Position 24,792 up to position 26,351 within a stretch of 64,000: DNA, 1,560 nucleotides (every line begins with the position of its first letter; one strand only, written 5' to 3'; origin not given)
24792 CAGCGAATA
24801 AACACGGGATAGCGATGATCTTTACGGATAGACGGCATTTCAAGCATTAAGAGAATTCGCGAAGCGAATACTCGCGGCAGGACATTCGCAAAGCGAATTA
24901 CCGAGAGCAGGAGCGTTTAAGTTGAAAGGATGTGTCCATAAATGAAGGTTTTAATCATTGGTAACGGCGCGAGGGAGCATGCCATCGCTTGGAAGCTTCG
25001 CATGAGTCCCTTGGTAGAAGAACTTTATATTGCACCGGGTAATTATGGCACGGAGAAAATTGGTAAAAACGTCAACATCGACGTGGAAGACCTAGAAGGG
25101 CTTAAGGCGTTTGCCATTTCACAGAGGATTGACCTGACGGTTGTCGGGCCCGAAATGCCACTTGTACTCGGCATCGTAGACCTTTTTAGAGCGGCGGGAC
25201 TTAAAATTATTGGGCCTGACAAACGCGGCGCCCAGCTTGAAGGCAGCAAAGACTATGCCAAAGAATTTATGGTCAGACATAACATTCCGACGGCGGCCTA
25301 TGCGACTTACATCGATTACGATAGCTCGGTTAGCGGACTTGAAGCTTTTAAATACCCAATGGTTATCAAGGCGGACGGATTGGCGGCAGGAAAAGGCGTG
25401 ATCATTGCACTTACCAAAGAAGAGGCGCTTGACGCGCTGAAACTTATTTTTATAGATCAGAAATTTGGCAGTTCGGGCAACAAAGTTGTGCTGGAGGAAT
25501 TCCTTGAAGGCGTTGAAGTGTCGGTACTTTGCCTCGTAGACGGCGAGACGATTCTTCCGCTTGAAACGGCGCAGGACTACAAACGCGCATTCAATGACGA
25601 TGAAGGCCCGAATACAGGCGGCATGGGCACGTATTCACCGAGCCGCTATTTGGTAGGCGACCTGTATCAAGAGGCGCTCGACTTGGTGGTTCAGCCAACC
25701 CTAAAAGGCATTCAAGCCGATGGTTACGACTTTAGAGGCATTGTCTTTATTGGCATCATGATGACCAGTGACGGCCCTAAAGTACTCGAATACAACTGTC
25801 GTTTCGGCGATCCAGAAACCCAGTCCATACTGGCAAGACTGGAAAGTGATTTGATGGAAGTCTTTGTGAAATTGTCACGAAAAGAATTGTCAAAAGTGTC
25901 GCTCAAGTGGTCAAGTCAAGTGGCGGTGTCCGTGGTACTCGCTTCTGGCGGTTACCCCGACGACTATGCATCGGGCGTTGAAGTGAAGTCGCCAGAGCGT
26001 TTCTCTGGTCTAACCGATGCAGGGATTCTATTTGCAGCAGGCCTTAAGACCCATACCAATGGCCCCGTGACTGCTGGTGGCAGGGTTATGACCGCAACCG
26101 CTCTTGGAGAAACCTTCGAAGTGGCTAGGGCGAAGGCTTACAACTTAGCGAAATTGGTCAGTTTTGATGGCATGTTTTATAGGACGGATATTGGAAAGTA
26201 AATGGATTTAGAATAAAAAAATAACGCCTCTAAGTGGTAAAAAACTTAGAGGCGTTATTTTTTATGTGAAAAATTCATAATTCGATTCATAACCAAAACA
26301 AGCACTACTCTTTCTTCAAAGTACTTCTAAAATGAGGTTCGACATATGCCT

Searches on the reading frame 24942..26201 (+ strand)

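Call 56: search_protein_families(library=pfam, proteins=[window:24942-26201:+], max_evalue=0.000001)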
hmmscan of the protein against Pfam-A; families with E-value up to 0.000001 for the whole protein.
window:24942-26201:+ (419 aa): 3 families
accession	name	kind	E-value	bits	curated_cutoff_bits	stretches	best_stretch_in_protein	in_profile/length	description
PF01071.24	GARS_A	-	1.2e-73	247.5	27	1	101-293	1-194/194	Phosphoribosylglycinamide synthetase, ATP-grasp (A) domain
PF02844.21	GARS_N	-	5.5e-38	130.2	29.5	1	1-100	1-100/100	Phosphoribosylglycinamide synthetase, N domain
PF02843.22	GARS_C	-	2.3e-24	86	34.8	1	328-419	1-91/92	Phosphoribosylglycinamide synthetase, C domain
